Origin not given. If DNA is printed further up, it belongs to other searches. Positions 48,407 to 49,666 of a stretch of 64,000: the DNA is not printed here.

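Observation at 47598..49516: Tandem Gmd paralogs; the upstream copy has lost the dehydratase Glu (SSSE becomes TSAK)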

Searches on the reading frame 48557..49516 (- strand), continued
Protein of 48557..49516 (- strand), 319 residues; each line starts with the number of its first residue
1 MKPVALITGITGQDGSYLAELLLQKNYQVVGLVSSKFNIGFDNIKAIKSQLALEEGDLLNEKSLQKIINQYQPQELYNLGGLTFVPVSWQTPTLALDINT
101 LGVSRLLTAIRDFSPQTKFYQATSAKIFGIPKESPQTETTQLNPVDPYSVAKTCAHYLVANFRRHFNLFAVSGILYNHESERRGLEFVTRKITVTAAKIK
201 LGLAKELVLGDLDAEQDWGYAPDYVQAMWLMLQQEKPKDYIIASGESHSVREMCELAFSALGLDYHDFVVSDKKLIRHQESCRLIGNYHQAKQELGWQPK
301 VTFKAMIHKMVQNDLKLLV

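Call 37: find_related_loci(query=window:48557-49516:-, collection=genome_contigs, flank=10000)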
Query window:48557-49516:- (319 aa) in genome_contigs; peptide patterns used: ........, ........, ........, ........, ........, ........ (x = any residue, [..] = any of these).
600 stretches matched a pattern (row limit reached: there are more); 595 encode a relative of the query (tblastn E <= 1e-3); the best 80 are kept; 80 distinct loci.
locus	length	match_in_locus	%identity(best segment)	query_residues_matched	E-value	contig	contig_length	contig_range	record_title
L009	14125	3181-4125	69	4-318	6e-149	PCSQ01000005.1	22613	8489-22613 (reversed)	MAG: Candidatus Beckwithbacteria bacterium CG23_combo_of_CG06-09_8_20_14_all_47_9 CG23_scaffold_734_c, whole genome shot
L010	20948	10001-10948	56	3-318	7e-123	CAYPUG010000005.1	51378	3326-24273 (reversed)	MAG TPA_asm: uncultured Anaerolineae bacterium isolate SRP163575_co3_316 genome assembly, contig: NODE_531_length_51378_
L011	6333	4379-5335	55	2-318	3e-120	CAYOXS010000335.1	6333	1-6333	MAG TPA_asm: uncultured Caldilineaceae bacterium isolate SRP323723_co1_131 genome assembly, contig: NODE_10534_length_63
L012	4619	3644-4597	54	1-318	1e-118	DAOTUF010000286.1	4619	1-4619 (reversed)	MAG TPA_asm: Chloroflexaceae bacterium isolate F17_46 k129_1185189, whole genome shotgun sequence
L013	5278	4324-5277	53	1-318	8e-118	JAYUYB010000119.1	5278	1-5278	MAG: Chloroflexota bacterium isolate GL137_UP_concoct_219 GL137_UP_concoct_219_118, whole genome shotgun sequence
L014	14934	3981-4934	56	1-318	2e-116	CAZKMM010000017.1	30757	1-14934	MAG TPA_asm: uncultured bacterium isolate binchicken_co256_893 genome assembly, contig: NODE_2367_length_30757_cov_6.815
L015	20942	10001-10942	52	5-318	1e-115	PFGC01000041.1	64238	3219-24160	MAG: Candidatus Kerfeldbacteria bacterium CG15_BIG_FIL_POST_REV_8_21_14_020_45_12 CG15_8_21_14_0.20_scaffold_104_c, whol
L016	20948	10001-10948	53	3-318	5e-115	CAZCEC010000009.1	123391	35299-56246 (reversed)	MAG TPA_asm: uncultured Anaerolineales bacterium isolate binchicken_co179_60 genome assembly, contig: NODE_680_length_12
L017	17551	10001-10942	52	5-318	1e-114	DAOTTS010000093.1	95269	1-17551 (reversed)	MAG TPA_asm: Anaerolineae bacterium isolate F14_17 k111_5614345, whole genome shotgun sequence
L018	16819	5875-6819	54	1-315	2e-114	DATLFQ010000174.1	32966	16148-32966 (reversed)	MAG TPA_asm: Acidimicrobiales bacterium isolate SMAG_U13592 k141_12684, whole genome shotgun sequence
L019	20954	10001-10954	51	1-318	5e-114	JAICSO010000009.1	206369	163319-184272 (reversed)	MAG: Acidobacteriales bacterium isolate GZL_HYHR_2_bin.60 k141_3499901_length_206369_cov_23.0104, whole genome shotgun s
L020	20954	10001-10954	52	1-318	1e-113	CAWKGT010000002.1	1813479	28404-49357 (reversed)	MAG: uncultured Acidobacteriaceae bacterium isolate MFD09603.bin.1.24 genome assembly, contig: contig_2846, whole genome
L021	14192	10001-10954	53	1-318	4e-113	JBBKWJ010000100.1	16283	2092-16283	MAG: Acidimicrobiales bacterium isolate metabat_bins.301 k119_4150922, whole genome shotgun sequence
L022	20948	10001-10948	53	3-318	4e-113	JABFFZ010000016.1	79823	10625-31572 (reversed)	MAG: Chloroflexota bacterium isolate CFX8 c_000000000016, whole genome shotgun sequence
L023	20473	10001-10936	53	5-316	4e-113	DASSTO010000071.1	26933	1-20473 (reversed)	MAG TPA_asm: Longimicrobiaceae bacterium isolate SMAG_U543 k141_864584, whole genome shotgun sequence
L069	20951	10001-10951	51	2-318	1e-107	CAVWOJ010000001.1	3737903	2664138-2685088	MAG: uncultured Solirubrobacterales bacterium isolate MFD00731.bin.2.8 genome assembly, contig: contig_2533, whole genom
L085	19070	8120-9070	51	3-317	6e-106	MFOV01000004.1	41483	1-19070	MAG: Candidatus Levybacteria bacterium RIFCSPLOWO2_01_FULL_39_10 rifcsplowo2_01_scaffold_1695, whole genome shotgun sequ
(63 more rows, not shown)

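Call 38: find_related_loci(query=window:48557-49516:-, collection=metagenome_contigs, flank=10000)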
Query window:48557-49516:- (319 aa) in metagenome_contigs; peptide patterns used: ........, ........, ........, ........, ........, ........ (x = any residue, [..] = any of these).
600 stretches matched a pattern (row limit reached: there are more); 595 encode a relative of the query (tblastn E <= 1e-3); the best 80 are kept; 80 distinct loci.
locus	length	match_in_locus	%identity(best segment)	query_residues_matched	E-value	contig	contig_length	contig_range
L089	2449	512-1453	72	1-314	1e-166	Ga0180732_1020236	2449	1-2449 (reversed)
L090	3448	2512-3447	69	4-315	9e-154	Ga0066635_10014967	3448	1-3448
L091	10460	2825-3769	67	4-318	7e-146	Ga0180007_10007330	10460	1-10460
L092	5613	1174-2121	56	3-318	2e-123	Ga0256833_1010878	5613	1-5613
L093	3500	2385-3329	55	4-318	3e-121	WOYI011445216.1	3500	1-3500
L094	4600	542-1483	55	2-315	4e-119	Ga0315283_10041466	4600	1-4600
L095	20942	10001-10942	52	5-318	5e-116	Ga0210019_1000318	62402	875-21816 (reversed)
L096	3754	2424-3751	52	1-318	1e-117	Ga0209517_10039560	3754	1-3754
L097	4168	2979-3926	53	3-318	4e-117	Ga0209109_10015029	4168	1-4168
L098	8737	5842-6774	55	5-315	1e-115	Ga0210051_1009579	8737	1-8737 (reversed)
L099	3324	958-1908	52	2-318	1e-115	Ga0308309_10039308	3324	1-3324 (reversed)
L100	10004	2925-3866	52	5-318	1e-112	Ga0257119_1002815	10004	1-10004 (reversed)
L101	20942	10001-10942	53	5-318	2e-112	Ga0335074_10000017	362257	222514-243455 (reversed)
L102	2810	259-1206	52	3-318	4e-116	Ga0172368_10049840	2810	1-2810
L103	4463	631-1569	51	4-316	1e-112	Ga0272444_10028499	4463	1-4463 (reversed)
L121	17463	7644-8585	53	5-316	3e-109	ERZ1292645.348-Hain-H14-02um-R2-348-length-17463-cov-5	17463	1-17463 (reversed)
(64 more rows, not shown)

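Call 45: search_protein_families(library=pfam, proteins=[L069:3071-4105:+, L069:4102-5088:+, L069:5085-6113:+, L069:6041-7033:+, L069:7071-7847:+, L069:8523-9947:+, L069:12616-13641:+, L069:14631-15674:+, L069:15722-16573:+, L069:14082-14987:-], max_evalue=0.00001)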
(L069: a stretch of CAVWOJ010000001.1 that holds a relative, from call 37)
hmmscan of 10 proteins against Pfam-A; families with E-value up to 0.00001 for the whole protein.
L069:3071-4105:+ (344 aa): 9 families
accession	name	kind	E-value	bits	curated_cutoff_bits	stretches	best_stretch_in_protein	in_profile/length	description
PF01370.27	Epimerase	-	1.3e-47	162.7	20.9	1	14-251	1-240/240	NAD dependent epimerase/dehydratase family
PF16363.11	GDP_Man_Dehyd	-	3.2e-36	125.9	27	1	16-267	2-264/332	GDP-mannose 4,6 dehydratase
PF01073.25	3Beta_HSD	-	2.2e-15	56.9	22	1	16-236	2-229/280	3-beta hydroxysteroid dehydrogenase/isomerase family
PF13460.12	NAD_binding_10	-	1.5e-12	48.2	27.2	1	18-146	1-114/184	NAD(P)H-binding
PF04321.23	RmlD_sub_bind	-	1.4e-11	44.5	27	1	13-255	2-217/287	RmlD substrate binding domain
PF02719.21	Polysacc_synt_2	-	7.8e-08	32.3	20.2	1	14-131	1-128/293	Polysaccharide biosynthesis protein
PF05368.20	NmrA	-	1.4e-07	31.9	27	1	13-131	4-107/298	NmrA-like family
PF07993.18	NAD_binding_4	-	2.7e-07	30.4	20.1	0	69-195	77-215/258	Male sterility protein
PF00106.31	adh_short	-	2.1e-06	27.8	26.6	0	14-81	3-71/195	short chain dehydrogenase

L069:4102-5088:+ (328 aa): 2 families
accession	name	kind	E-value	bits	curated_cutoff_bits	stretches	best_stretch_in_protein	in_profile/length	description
PF00288.32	GHMP_kinases_N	-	2.3e-12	47.4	22.3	1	77-156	9-87/87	GHMP kinases N terminal domain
PF08544.19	GHMP_kinases_C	-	3.3e-08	34.3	21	1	233-307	4-81/85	GHMP kinases C terminal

L069:5085-6113:+ (342 aa): 4 families
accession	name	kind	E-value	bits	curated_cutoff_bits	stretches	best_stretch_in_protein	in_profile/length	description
PF01408.29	GFO_IDH_MocA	-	3.7e-18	66.8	24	1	4-119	1-120/120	Oxidoreductase family, NAD-binding Rossmann fold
PF22725.1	GFO_IDH_MocA_C3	-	2.8e-17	63.3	27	1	128-250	2-123/124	GFO/IDH/MocA C-terminal domain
PF03447.22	NAD_binding_3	-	3.8e-07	31.2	24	1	10-107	1-105/116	Homoserine dehydrogenase, NAD binding domain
PF02894.22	GFO_IDH_MocA_C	-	6.9e-07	29.7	22.9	1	134-213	4-87/218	Oxidoreductase family, C-terminal alpha/beta domain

L069:6041-7033:+ (330 aa): 6 families
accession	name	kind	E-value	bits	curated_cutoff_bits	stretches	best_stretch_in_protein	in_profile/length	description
PF08241.18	Methyltransf_11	-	2e-21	76.9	21.2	1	115-208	1-95/95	Methyltransferase domain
PF13649.12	Methyltransf_25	-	1.1e-19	71.3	27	1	114-203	1-96/97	Methyltransferase domain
PF13847.12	Methyltransf_31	-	7.5e-14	52.1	27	1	113-212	6-113/145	Methyltransferase domain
PF08242.18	Methyltransf_12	-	2e-13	51.3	30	1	115-205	1-97/98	Methyltransferase domain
PF13489.12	Methyltransf_23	-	2.4e-11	44.1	27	1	102-212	13-120/164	Methyltransferase domain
PF01209.24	Ubie_methyltran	-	3.5e-08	33.5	20.1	1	94-209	33-152/233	ubiE/COQ5 methyltransferase family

L069:7071-7847:+ (258 aa): 2 families
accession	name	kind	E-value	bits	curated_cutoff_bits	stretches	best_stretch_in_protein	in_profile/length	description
PF12804.13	NTP_transf_3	-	6.3e-14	52.9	27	1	18-151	2-127/160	MobA-like NTP transferase domain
PF00483.29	NTP_transferase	-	1e-12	48.6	21.2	1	19-144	4-134/245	Nucleotidyl transferase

L069:8523-9947:+ (474 aa): 1 family
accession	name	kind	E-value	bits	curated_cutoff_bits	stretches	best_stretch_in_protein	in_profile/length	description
PF00150.24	Cellulase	-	1.4e-06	28.4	23.5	1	63-200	30-169/272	Cellulase (glycosyl hydrolase family 5)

L069:12616-13641:+ (341 aa): 1 family
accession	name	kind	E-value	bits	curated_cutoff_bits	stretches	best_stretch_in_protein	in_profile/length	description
PF02628.20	COX15-CtaA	-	1.8e-27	96.7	29.9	1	25-303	3-321/322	Cytochrome oxidase assembly protein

L069:14631-15674:+ (347 aa): 1 family
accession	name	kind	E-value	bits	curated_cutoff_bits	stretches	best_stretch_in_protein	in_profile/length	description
PF01522.26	Polysacc_deac_1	-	7e-14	52.3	23.1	1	173-294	6-122/124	Polysaccharide deacetylase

L069:15722-16573:+ (283 aa): 1 family
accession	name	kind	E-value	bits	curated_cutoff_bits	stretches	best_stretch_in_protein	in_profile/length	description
PF09678.15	Caa3_CtaG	-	1.5e-44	152.6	27.7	1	25-262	1-235/237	Cytochrome c oxidase caa3 assembly factor (Caa3_CtaG)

L069:14082-14987:- (301 aa): 1 family
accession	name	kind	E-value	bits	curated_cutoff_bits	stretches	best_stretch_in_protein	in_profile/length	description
PF04828.22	GFA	-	1.2e-26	93.4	24.3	1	165-275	2-114/115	Glutathione-dependent formaldehyde-activating enzyme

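Call 52: find_encoding_contigs(protein=P0120, flank=7000, max_places=1)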
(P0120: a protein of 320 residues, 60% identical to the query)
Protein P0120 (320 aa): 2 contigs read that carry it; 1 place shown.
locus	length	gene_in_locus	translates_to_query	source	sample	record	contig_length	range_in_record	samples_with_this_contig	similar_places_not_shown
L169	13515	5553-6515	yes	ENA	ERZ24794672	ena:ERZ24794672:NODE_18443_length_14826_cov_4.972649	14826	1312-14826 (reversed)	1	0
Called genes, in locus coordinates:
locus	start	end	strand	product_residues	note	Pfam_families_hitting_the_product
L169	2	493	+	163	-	?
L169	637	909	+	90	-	PF15919:HicB_lk_antitox (weak)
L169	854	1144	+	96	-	PF07927:HicA_toxin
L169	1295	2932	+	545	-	PF13231:PMT_2 (weak)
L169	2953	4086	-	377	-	PF13231:PMT_2 (weak)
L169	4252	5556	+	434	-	PF03721:UDPG_MGDP_dh_N, PF00984:UDPG_MGDP_dh, PF03720:UDPG_MGDP_dh_C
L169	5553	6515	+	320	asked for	PF01370:Epimerase, PF04321:RmlD_sub_bind, PF16363:GDP_Man_Dehyd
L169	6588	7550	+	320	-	PF01370:Epimerase, PF04321:RmlD_sub_bind, PF05368:NmrA (weak), PF16363:GDP_Man_Dehyd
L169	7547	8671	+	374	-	PF00535:Glycos_transf_2, PF04138:GtrA_DPMS_TM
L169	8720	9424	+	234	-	PF00535:Glycos_transf_2, PF10111:Glyco_tranf_2_2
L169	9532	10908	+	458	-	PF13231:PMT_2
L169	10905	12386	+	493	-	-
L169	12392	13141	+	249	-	PF00535:Glycos_transf_2, PF10111:Glyco_tranf_2_2, PF13641:Glyco_tranf_2_3 (weak)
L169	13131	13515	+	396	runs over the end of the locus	PF26314:MptA_B_family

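Call 53: find_encoding_contigs(protein=P0061, flank=7000, max_places=1)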
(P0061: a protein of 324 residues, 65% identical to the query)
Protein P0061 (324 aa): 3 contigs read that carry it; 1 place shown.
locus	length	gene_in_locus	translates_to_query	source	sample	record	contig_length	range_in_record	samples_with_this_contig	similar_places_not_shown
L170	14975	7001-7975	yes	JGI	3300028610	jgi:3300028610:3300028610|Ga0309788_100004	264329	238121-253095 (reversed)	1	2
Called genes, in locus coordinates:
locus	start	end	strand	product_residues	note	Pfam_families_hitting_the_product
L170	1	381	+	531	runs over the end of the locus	PF02463:SMC_N, PF13175:AAA_15, PF13476:AAA_23 (faint), PF13304:AAA_21, PF13175:AAA_15, PF20469:OLD-like_TOPRIM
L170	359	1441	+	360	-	PF13245:AAA_19, PF00580:UvrD-helicase (weak), PF01443:Viral_helicase1 (weak)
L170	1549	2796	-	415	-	-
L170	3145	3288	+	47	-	-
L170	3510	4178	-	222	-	PF01746:tRNA_m1G_MT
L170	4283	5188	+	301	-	PF00892:EamA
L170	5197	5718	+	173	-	PF00293:NUDIX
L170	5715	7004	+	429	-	PF03446:NAD_binding_2 (weak), PF03721:UDPG_MGDP_dh_N, PF00984:UDPG_MGDP_dh, PF03720:UDPG_MGDP_dh_C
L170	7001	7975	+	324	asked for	PF01370:Epimerase, PF04321:RmlD_sub_bind, PF16363:GDP_Man_Dehyd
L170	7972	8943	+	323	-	PF01370:Epimerase, PF04321:RmlD_sub_bind, PF05368:NmrA (weak), PF16363:GDP_Man_Dehyd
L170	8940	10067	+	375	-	PF00535:Glycos_transf_2, PF04138:GtrA_DPMS_TM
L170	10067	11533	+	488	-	PF13231:PMT_2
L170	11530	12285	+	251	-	PF00535:Glycos_transf_2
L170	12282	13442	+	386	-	PF26314:MptA_B_family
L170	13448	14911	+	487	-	PF13231:PMT_2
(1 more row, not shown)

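Call 54: find_encoding_contigs(protein=P0112, flank=7000, max_places=1)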
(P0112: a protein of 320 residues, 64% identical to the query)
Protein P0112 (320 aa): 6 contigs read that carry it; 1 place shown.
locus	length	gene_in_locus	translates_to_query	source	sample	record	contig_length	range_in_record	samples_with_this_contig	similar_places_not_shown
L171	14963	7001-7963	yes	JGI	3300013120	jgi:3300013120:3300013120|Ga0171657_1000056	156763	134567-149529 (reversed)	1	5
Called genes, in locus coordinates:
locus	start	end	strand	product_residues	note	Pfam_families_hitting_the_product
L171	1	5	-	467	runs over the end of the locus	PF01139:RtcB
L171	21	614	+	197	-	PF00293:NUDIX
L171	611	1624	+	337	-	PF01073:3Beta_HSD, PF01370:Epimerase, PF02719:Polysacc_synt_2, PF04321:RmlD_sub_bind, PF07993:NAD_binding_4, PF13460:NAD_binding_10, PF16363:GDP_Man_Dehyd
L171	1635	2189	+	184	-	PF00908:dTDP_sugar_isom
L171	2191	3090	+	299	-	PF01073:3Beta_HSD, PF01370:Epimerase, PF04321:RmlD_sub_bind, PF02719:Polysacc_synt_2 (weak), PF16363:GDP_Man_Dehyd, PF07993:NAD_binding_4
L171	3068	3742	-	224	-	PF01746:tRNA_m1G_MT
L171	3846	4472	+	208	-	PF06790:UPF0259 (weak)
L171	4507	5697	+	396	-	-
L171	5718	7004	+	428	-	PF03446:NAD_binding_2 (faint), PF03721:UDPG_MGDP_dh_N, PF03807:F420_oxidored (faint), PF00984:UDPG_MGDP_dh, PF03720:UDPG_MGDP_dh_C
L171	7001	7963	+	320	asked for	PF01370:Epimerase, PF04321:RmlD_sub_bind (weak), PF16363:GDP_Man_Dehyd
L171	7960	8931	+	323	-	PF01370:Epimerase, PF04321:RmlD_sub_bind, PF16363:GDP_Man_Dehyd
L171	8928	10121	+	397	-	PF00535:Glycos_transf_2, PF04138:GtrA_DPMS_TM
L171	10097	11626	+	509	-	PF02366:PMT, PF13231:PMT_2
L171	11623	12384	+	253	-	PF00535:Glycos_transf_2, PF10111:Glyco_tranf_2_2 (weak)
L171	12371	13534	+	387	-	PF26314:MptA_B_family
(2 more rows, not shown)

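Call 60: search_solved_structures(query=L085:7125-8114:+, max_evalue=1e-15, show_alignments=1)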
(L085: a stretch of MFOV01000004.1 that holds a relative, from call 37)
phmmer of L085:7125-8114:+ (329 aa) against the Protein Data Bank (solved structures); distinct sequences matched with E-value up to 1e-15: 59.
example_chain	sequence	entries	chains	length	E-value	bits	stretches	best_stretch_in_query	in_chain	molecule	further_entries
2pk3_A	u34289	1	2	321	1.9e-70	241.2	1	14-326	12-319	GDP-6-deoxy-D-lyxo-4-hexulose reductase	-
7us5_A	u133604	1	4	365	1.8e-55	192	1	12-328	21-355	GDP-D-GLYCERO-D-MANNO-HEPTOSE 4,6-DEHYDRATASE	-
6x3b_A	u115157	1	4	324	1e-47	166.5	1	16-327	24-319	GDP-6-deoxy-D-mannose reductase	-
4lw8_A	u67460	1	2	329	2.6e-34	122.5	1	14-319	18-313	Putative epimerase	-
1n7g_A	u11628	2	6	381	5.1e-33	118.2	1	15-319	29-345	GDP-D-mannose-4,6-dehydratase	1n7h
5uzh_A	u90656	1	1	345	7.3e-30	107.9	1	15-272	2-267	NafoA.00085.b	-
7kf3_A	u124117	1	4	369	4.5e-29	105.3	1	15-267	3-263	GDP-mannose 4,6-dehydratase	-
1db3_A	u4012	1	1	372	5.9e-29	104.9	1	15-278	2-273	GDP-MANNOSE 4,6-DEHYDRATASE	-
1rpn_A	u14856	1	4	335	1.4e-28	103.6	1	13-317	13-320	GDP-mannose 4,6-dehydratase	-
4zrm_A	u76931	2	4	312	2.8e-28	102.7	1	13-328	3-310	UDP-glucose 4-epimerase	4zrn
6dnt_A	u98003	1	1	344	5.9e-28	101.6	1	15-324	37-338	NAD-dependent epimerase/dehydratase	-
1t2a_A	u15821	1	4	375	1.3e-27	100.5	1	12-270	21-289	GDP-mannose 4,6 dehydratase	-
2z1m_A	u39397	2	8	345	1.4e-27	100.3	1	15-273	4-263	GDP-D-mannose dehydratase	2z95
5in4_A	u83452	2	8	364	4.3e-27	98.8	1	16-270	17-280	GDP-mannose 4,6 dehydratase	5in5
6gpj_A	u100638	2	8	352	4.8e-27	98.6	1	16-270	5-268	GDP-mannose 4,6 dehydratase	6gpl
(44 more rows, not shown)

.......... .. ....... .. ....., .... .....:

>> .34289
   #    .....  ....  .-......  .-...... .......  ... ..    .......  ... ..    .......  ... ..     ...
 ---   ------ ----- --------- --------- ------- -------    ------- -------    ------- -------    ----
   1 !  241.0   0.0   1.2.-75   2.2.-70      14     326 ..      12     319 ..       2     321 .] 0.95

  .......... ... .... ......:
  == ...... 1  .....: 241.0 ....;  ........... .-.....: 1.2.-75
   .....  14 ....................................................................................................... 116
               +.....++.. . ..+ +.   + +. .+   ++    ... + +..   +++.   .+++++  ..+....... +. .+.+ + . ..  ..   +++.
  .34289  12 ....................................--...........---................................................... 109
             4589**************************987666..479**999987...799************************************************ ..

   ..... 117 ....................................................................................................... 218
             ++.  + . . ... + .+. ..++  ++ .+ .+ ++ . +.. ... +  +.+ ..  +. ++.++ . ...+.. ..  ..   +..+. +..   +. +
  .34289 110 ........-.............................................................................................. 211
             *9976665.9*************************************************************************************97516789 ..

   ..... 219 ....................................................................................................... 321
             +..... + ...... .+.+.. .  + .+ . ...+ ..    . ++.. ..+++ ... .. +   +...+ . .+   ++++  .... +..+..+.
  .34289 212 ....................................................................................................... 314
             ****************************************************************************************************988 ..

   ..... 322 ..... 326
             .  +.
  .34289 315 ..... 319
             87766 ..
